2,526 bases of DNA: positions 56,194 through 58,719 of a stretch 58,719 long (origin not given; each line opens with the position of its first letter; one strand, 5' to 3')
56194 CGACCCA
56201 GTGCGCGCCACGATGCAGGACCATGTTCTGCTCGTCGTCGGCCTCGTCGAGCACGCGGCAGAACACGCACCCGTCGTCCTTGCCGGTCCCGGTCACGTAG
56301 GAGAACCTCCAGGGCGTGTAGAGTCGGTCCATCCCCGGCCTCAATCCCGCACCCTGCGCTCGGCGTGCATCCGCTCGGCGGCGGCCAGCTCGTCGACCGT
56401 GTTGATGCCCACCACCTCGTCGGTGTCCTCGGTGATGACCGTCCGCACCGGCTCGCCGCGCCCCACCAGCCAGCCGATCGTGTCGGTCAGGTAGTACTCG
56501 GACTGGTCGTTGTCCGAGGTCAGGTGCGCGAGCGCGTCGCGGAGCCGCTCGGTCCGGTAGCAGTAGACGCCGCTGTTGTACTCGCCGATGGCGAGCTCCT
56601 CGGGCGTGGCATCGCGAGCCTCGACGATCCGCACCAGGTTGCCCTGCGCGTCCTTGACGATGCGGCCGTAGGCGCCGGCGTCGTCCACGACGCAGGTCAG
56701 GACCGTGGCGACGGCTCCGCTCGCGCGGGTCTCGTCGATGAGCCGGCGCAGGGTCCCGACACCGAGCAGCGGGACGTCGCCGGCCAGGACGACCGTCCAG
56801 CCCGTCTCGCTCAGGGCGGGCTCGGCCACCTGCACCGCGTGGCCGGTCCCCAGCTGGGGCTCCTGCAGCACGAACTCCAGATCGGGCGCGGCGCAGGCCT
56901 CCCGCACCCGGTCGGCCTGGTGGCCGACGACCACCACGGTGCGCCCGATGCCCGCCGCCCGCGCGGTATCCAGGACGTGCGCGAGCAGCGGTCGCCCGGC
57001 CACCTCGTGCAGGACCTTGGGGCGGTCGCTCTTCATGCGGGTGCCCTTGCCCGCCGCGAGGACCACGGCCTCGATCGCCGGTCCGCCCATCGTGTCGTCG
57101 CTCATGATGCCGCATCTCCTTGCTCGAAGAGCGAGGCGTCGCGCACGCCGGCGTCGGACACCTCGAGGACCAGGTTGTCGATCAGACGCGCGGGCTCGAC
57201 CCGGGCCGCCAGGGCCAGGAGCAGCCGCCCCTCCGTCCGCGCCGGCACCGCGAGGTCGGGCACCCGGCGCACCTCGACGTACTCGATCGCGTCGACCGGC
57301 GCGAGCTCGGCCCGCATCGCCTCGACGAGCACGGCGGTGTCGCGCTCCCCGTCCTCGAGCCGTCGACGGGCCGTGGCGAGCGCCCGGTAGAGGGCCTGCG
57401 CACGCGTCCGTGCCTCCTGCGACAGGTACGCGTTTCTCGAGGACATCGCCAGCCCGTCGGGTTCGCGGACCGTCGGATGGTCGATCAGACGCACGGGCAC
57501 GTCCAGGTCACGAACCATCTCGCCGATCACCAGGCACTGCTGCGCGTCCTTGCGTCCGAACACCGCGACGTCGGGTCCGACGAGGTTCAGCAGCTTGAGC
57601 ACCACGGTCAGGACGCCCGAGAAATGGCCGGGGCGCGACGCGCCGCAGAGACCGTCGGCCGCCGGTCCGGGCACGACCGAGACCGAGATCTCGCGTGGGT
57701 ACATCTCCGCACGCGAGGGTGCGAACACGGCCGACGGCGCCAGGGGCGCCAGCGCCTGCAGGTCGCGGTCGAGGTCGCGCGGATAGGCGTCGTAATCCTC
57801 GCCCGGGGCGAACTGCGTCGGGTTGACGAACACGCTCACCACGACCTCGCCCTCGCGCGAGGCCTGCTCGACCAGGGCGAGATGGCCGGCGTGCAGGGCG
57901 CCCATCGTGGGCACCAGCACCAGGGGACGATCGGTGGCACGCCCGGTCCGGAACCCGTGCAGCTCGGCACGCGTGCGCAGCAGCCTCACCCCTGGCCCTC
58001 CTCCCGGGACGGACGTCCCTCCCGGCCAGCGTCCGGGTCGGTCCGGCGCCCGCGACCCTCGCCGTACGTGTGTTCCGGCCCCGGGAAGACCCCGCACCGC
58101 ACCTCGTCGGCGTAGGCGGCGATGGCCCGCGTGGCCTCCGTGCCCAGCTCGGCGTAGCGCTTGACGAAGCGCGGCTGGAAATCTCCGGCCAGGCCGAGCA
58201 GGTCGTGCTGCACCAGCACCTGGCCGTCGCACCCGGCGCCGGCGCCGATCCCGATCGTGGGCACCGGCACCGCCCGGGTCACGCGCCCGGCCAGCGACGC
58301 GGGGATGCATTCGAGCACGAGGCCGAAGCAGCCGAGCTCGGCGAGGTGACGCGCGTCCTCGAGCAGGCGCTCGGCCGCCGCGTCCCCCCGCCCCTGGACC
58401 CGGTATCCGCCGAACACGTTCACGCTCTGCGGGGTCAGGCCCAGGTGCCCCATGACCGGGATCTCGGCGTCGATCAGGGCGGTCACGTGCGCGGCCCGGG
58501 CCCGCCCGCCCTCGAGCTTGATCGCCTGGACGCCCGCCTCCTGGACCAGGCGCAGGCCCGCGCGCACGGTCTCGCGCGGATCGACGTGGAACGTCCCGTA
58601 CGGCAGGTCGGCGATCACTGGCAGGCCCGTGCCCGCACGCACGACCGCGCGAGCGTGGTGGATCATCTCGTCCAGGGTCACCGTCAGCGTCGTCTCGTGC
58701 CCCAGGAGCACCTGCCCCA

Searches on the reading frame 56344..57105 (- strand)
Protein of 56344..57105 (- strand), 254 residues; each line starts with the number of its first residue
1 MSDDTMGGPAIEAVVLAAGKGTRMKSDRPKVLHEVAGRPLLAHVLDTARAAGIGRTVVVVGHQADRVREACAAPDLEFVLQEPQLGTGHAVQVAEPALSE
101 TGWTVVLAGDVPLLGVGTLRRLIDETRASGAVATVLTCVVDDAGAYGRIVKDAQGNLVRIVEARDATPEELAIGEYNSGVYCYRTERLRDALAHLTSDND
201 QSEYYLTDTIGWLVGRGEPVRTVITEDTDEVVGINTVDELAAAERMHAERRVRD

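Call 71: search_protein_families(library=pfam, proteins=[window:56344-57105:-], max_evalue=0.00001)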
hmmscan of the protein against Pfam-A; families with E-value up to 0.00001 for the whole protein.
window:56344-57105:- (254 aa): 3 families
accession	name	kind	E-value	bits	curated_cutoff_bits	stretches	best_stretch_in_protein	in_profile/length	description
PF12804.13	NTP_transf_3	-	5e-27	95.5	27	1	13-199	1-148/160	MobA-like NTP transferase domain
PF00483.29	NTP_transferase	-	3.4e-16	60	21.2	1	13-227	2-223/245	Nucleotidyl transferase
PF01128.25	IspD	-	3.1e-10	40.6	27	1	12-142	2-132/221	2-C-methyl-D-erythritol 4-phosphate cytidylyltransferase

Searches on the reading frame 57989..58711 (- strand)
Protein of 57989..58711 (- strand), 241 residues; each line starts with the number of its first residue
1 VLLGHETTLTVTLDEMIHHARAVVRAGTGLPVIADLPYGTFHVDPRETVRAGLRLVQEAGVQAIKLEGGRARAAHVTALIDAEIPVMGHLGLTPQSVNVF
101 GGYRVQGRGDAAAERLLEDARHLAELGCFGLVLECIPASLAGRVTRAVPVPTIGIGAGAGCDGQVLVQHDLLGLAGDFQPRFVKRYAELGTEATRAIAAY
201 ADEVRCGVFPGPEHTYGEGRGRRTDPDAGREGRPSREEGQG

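Call 71: search_protein_families(library=pfam, proteins=[window:57989-58711:-], max_evalue=0.00001)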
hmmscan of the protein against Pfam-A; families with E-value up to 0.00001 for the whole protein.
window:57989-58711:- (241 aa): 1 family
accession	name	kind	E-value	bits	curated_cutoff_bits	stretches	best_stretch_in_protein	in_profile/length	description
PF02548.21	Pantoate_transf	-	6.9e-86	288.3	28.7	1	2-211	49-258/259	Ketopantoate hydroxymethyltransferase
